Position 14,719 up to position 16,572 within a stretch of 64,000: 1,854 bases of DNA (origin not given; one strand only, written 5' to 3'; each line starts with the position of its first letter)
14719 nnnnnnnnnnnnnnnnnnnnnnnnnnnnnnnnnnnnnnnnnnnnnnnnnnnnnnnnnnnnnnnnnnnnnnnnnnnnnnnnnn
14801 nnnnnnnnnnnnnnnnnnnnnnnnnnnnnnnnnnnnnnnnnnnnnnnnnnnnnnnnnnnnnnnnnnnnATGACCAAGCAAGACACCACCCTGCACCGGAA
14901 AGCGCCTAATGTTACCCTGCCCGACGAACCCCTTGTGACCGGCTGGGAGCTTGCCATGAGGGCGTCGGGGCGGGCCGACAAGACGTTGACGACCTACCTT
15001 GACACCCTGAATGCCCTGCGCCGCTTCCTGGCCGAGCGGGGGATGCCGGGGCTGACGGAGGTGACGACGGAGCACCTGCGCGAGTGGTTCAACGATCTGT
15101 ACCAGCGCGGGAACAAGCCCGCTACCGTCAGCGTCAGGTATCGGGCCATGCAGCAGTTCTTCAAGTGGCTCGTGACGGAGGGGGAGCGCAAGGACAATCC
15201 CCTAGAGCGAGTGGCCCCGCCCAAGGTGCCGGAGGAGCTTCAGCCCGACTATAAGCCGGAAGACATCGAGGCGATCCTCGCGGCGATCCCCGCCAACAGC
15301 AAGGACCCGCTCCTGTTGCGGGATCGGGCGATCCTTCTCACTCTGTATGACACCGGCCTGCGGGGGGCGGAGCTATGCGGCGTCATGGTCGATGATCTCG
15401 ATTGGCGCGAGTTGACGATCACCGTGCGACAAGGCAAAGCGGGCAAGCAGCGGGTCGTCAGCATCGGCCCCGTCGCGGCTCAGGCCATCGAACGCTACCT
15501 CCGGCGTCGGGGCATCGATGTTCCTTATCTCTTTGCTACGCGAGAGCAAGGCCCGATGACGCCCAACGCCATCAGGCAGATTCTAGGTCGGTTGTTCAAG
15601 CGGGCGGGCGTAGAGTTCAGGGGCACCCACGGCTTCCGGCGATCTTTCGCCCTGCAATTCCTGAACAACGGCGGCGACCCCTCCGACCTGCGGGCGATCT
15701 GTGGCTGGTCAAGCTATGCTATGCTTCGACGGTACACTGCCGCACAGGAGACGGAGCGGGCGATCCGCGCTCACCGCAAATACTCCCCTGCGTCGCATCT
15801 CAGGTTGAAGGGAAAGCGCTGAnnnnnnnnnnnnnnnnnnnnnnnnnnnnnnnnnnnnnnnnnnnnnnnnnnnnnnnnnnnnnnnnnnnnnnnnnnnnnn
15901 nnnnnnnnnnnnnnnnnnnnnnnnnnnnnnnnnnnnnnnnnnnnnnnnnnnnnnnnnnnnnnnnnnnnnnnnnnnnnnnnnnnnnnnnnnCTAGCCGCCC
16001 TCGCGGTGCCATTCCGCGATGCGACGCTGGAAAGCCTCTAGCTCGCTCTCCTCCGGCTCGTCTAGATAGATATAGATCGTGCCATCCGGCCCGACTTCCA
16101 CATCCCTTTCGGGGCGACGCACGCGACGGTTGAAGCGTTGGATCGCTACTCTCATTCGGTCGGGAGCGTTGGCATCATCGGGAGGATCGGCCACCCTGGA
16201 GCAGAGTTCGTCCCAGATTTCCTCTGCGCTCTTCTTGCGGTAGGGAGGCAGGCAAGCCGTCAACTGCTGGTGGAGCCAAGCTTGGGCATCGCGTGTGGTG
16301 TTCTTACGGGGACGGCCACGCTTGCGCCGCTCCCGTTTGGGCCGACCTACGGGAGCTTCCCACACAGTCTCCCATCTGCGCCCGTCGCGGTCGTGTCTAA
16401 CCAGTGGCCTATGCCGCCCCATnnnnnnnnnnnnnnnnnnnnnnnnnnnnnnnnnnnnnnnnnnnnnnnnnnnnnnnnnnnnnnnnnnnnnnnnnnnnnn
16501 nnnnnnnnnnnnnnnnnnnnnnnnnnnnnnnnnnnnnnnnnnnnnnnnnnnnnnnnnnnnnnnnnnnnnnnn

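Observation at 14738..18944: Small integrative element at tRNA-Gly with exact 45-bp att repeats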

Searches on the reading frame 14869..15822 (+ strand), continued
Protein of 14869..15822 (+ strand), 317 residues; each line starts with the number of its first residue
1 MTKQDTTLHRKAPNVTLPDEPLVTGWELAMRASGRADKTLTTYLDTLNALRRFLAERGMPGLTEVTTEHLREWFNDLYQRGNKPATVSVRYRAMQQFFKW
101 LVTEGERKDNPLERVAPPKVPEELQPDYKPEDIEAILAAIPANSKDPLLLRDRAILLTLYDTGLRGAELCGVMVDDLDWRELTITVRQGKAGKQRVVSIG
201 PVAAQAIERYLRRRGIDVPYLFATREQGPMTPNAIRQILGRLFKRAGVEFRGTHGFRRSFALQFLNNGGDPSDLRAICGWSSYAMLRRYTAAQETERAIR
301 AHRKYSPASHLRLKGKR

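Call 27: find_encoding_contigs(protein=P0027, flank=10000, max_places=3)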
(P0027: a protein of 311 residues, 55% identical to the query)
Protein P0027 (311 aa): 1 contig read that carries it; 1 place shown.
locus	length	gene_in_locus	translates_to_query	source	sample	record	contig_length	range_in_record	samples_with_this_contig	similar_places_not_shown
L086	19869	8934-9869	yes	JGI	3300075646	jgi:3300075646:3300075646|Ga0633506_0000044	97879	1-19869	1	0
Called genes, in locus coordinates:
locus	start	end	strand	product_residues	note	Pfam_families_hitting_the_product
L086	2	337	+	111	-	PF02887:PK_C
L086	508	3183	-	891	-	PF00690:Cation_ATPase_N, PF00122:E1-E2_ATPase, PF00702:Hydrolase, PF13246:Cation_ATPase, PF00689:Cation_ATPase_C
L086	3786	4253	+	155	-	PF10604:Polyketide_cyc2 (weak), PF08327:AHSA1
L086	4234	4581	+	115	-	PF12840:HTH_20, PF01022:HTH_5 (weak), PF12802:MarR_2 (weak)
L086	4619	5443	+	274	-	PF00296:Bac_luciferase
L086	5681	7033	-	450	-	PF00672:HAMP (weak), PF00989:PAS (weak), PF13188:PAS_8 (weak), PF08448:PAS_4 (weak), PF13426:PAS_9 (weak), PF00512:HisKA, PF02518:HATPase_c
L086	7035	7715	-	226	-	PF00072:Response_reg, PF00486:Trans_reg_C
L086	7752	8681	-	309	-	PF00892:EamA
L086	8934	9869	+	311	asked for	PF02899:Phage_int_SAM_1, PF13495:Phage_int_SAM_4, PF00589:Phage_integrase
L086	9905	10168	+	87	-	PF13384:HTH_23 (weak)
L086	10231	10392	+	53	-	-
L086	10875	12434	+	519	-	PF12307:DUF3631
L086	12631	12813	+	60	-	-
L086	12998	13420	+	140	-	-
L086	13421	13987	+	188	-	-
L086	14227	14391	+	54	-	-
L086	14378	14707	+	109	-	-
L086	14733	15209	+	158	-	-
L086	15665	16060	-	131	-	-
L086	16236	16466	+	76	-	-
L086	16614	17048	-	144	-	-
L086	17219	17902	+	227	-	-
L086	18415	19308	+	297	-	PF13622:4HBT_3, PF20789:4HBT_3C, PF02551:Acyl_CoA_thio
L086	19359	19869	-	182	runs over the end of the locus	PF00571:CBS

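Call 28: find_encoding_contigs(protein=P0003, flank=10000, max_places=3)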
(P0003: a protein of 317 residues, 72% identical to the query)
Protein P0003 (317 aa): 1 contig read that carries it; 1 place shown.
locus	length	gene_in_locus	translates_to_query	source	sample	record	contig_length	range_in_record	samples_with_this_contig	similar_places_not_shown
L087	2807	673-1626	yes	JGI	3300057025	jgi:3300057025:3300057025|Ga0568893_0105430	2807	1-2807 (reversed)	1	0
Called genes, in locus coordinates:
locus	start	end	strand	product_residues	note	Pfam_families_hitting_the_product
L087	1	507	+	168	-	?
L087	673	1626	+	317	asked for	PF13495:Phage_int_SAM_4, PF02899:Phage_int_SAM_1, PF00589:Phage_integrase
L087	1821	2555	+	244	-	-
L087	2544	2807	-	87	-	?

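Call 39: search_protein_families(library=ncbifam, proteins=[window:14869-15822:+], max_evalue=0.1)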
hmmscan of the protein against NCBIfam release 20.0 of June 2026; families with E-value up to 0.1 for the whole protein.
window:14869-15822:+ (317 aa): 13 families
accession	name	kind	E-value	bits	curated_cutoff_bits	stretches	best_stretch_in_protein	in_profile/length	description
TIGR02224.1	recomb_XerC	equivalog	9.9e-46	156.4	335.15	1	33-293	11-278/295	tyrosine recombinase XerC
TIGR02225.1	recomb_XerD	equivalog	1.4e-43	149.3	329.6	1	32-294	10-276/290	site-specific tyrosine recombinase XerD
NF040815.2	recomb_XerA_Arch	equivalog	2.2e-43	148.8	220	1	29-295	6-257/263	site-specific tyrosine recombinase/integron integrase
NF001399.0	PRK00283.1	subfamily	9.5e-42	143.2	279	1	33-307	20-297/300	tyrosine recombinase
NF002331.0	PRK01287.1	subfamily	1.6e-31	109.6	371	1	28-292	35-312/365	site-specific tyrosine recombinase XerC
NF003462.0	PRK05084.1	equivalog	4.5e-12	45.4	267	1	151-297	196-349/360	tyrosine recombinase XerS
TIGR02249.1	integrase_gron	subfamily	8.4e-12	45.1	265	1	29-213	8-179/315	integron integrase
NF011946.0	PRK15417.1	equivalog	1.3e-05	24.5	435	1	155-213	136-194/337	integron integrase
NF007370.0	PRK09870.1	subfamily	0.00011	21.9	221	1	132-282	17-169/200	tyrosine-type DNA invertase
NF007371.0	PRK09871.1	subfamily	0.0003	20.4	222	1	146-215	22-91/198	tyrosine-type DNA invertase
NF040693.1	recomb_GmtY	equivalog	0.0016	17.8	340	0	210-277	339-417/441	gamma-mobile-trio recombinase GmtY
NF002685.0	PRK02436.1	equivalog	0.0063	16.4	178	1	153-289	115-243/245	site-specific tyrosine recombinase XerD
NF042971.1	AcrlCoAredClosAcrB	equivalog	0.01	14.9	475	1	173-249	35-111/266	acryloyl-CoA reductase electron transfer subunit gamma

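Call 41: find_encoding_contigs(protein=P0013, flank=10000, max_places=3)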
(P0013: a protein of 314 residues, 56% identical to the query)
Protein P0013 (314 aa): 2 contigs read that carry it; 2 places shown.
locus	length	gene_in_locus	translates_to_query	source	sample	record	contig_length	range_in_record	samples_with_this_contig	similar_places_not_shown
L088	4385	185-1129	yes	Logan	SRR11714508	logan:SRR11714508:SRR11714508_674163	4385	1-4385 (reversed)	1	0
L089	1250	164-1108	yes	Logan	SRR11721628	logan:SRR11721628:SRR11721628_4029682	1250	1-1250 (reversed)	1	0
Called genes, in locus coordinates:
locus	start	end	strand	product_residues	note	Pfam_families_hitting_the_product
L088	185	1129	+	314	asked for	PF02899:Phage_int_SAM_1, PF13495:Phage_int_SAM_4, PF00589:Phage_integrase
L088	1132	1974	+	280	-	-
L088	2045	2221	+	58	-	PF12844:HTH_19, PF13560:HTH_31, PF01381:HTH_3, PF13413:HTH_25 (weak)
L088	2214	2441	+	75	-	-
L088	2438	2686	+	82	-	-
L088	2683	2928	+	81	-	-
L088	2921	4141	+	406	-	PF13481:AAA_25, PF13401:AAA_22 (weak)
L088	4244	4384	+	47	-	?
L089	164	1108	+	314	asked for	PF02899:Phage_int_SAM_1, PF13495:Phage_int_SAM_4, PF00589:Phage_integrase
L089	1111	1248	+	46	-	?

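Call 42: find_encoding_contigs(protein=P0026, flank=10000, max_places=3)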
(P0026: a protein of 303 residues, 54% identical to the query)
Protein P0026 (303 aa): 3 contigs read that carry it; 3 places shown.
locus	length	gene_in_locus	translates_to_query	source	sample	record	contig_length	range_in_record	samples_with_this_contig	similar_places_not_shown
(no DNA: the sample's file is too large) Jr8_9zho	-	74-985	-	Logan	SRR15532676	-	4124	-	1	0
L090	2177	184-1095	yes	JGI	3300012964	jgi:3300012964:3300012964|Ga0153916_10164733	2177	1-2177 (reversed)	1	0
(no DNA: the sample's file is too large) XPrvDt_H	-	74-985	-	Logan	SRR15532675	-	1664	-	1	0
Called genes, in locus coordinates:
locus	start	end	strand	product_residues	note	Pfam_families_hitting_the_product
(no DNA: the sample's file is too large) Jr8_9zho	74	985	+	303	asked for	PF02899:Phage_int_SAM_1 (faint), PF13495:Phage_int_SAM_4 (weak), PF00589:Phage_integrase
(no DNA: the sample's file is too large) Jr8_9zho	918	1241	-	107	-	-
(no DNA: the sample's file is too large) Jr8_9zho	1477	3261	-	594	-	PF09250:Prim-Pol, PF13481:AAA_25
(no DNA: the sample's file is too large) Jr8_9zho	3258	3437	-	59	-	-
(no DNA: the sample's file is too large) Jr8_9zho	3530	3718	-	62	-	-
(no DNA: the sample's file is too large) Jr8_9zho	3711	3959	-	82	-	-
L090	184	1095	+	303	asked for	PF02899:Phage_int_SAM_1 (faint), PF13495:Phage_int_SAM_4 (weak), PF00589:Phage_integrase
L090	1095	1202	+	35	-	-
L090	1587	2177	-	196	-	?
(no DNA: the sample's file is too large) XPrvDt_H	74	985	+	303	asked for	PF02899:Phage_int_SAM_1 (faint), PF13495:Phage_int_SAM_4 (weak), PF00589:Phage_integrase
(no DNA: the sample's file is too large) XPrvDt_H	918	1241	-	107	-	-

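Call 43: find_encoding_contigs(protein=P0014, flank=10000, max_places=3)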
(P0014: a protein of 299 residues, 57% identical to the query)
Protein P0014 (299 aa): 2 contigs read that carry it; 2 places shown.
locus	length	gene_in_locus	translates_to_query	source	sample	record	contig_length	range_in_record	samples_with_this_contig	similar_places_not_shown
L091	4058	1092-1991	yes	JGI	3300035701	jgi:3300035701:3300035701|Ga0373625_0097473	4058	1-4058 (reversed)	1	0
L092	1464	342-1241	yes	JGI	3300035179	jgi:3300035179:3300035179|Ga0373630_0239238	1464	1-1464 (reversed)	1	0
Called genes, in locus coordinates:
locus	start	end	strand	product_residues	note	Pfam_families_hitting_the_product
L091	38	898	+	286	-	-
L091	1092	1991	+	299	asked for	PF02899:Phage_int_SAM_1, PF13495:Phage_int_SAM_4, PF00589:Phage_integrase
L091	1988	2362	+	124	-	-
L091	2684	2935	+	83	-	-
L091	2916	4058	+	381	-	?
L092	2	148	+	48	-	?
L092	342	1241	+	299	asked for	PF02899:Phage_int_SAM_1, PF13495:Phage_int_SAM_4, PF00589:Phage_integrase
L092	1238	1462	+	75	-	?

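Call 44: find_encoding_contigs(protein=P0018, flank=10000, max_places=3)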
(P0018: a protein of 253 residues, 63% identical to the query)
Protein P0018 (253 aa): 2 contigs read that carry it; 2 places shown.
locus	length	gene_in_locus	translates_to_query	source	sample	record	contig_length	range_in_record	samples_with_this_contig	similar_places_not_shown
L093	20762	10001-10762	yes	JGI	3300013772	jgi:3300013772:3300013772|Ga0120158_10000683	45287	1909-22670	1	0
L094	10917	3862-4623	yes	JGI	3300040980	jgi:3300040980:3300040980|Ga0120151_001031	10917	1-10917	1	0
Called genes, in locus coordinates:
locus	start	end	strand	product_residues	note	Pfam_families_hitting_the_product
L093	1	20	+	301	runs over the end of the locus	-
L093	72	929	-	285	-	-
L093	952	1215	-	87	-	-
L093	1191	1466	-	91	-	-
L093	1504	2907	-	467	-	PF07728:AAA_5 (faint)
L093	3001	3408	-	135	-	PF01850:PIN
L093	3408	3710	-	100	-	PF02604:PhdYeFM_antitox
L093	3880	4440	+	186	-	PF09335:VTT_dom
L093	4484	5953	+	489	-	PF26550:Tricorn_2nd (faint), PF07676:PD40 (faint)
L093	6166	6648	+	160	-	PF19928:DUF6391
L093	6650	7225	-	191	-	PF01569:PAP2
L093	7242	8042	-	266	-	PF12679:ABC2_membrane_2, PF12730:ABC2_membrane_4, PF10920:DUF2705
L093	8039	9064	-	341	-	PF00005:ABC_tran, PF13304:AAA_21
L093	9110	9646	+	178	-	PF12867:DinB_2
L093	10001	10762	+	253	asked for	PF00589:Phage_integrase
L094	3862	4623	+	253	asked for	PF00589:Phage_integrase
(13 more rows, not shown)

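Call 50: find_related_loci(query=window:14869-15822:+, collection=viral_contigs, flank=10000)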
Query window:14869-15822:+ (317 aa) in viral_contigs; peptide patterns used: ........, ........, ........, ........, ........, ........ (x = any residue, [..] = any of these).
8 stretches matched a pattern; 1 encode a relative of the query (tblastn E <= 1e-3); 1 distinct loci.
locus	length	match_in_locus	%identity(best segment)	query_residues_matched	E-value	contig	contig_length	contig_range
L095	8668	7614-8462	24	8-282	4e-8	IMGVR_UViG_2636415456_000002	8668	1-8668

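Call 65: search_solved_structures(query=window:14869-15822:+, max_evalue=1e-10, show_alignments=2)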
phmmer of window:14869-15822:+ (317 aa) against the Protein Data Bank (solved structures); distinct sequences matched with E-value up to 1e-10: 5.
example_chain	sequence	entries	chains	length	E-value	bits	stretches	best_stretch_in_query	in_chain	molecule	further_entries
4a8e_A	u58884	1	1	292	2.2e-26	96.1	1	73-293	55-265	PROBABLE TYROSINE RECOMBINASE XERC-LIKE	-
1a0p_A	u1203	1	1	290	3.1e-26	95.6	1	35-302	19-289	SITE-SPECIFIC RECOMBINASE XERD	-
9i5v_14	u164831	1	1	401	1.6e-19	73.5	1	36-292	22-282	Ribosome-associated translation inhibitor RaiA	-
5hxy_A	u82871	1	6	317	7.5e-19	71.3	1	111-295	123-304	Tyrosine recombinase XerA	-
5dcf_A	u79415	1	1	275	8.8e-16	61.2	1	134-308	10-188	Tyrosine recombinase XerD,DNA translocase FtsK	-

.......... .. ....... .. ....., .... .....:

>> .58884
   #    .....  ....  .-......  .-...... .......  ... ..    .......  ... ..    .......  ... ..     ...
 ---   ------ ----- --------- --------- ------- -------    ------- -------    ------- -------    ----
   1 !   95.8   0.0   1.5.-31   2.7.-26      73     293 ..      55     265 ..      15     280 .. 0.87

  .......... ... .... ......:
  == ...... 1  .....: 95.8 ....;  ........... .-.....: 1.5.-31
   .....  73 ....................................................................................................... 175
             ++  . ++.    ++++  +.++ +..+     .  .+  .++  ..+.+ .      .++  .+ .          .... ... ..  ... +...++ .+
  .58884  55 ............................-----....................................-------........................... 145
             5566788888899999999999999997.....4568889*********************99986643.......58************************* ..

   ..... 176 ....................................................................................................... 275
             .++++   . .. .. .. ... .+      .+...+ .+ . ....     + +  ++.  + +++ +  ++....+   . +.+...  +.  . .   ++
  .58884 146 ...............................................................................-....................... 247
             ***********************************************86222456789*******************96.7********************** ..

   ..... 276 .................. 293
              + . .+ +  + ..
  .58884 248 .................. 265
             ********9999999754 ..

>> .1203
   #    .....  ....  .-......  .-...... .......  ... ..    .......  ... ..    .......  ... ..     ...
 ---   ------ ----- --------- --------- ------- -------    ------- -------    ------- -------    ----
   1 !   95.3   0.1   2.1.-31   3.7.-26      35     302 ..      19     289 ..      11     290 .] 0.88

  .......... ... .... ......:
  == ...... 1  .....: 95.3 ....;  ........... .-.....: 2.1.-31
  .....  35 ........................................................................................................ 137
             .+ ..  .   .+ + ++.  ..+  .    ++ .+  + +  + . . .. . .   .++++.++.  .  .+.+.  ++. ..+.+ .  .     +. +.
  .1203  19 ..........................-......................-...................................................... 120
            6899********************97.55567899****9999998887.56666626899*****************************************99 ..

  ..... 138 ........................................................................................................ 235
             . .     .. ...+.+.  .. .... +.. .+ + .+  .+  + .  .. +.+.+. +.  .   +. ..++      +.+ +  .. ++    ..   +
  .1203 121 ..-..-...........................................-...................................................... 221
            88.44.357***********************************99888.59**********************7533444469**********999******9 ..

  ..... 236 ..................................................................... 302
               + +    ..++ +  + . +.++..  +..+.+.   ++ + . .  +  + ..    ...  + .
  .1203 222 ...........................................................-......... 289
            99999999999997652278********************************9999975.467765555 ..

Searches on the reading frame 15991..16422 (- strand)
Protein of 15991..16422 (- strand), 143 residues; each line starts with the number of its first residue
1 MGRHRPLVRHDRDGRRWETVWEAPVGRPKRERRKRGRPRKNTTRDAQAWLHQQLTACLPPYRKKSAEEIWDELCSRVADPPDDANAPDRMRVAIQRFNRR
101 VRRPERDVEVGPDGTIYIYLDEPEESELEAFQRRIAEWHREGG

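Call 9: search_protein_families(library=pfam, proteins=[window:15991-16422:-], max_evalue=0.01)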
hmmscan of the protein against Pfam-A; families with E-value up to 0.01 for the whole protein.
window:15991-16422:- (143 aa): 1 family
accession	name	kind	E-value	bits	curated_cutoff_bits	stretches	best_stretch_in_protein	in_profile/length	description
PF06959.16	RecQ5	-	0.0087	16.6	25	1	23-91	97-162/203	RecQ helicase protein-like 5 (RecQ5)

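Call 10: search_protein_families(library=phrogs, proteins=[window:15991-16422:-], max_evalue=0.01)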
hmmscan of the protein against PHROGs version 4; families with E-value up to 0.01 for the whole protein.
window:15991-16422:- (143 aa): 0 families

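Call 38: search_protein_families(library=padloc, proteins=[window:15991-16422:-], max_evalue=0.1)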
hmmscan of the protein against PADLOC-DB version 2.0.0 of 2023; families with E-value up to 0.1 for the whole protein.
window:15991-16422:- (143 aa): 0 families

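Call 39: search_protein_families(library=ncbifam, proteins=[window:15991-16422:-], max_evalue=0.1)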
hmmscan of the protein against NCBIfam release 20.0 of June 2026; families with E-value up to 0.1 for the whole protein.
window:15991-16422:- (143 aa): 0 families

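Call 40: find_homologous_proteins(query=window:15991-16422:-)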
Query window:15991-16422:- (143 aa): 1 proteins with E <= 0.001 among 23 candidates.
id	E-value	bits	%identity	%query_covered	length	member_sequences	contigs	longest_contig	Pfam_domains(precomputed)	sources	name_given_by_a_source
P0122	2.4e-91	322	100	100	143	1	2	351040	-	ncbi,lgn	-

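Call 81: search_dna_similar(query=window:15991-16422:-, collection=plasmids, mode=protein, max_evalue=0.01)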
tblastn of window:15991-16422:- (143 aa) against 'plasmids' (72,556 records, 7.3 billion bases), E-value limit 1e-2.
No match.
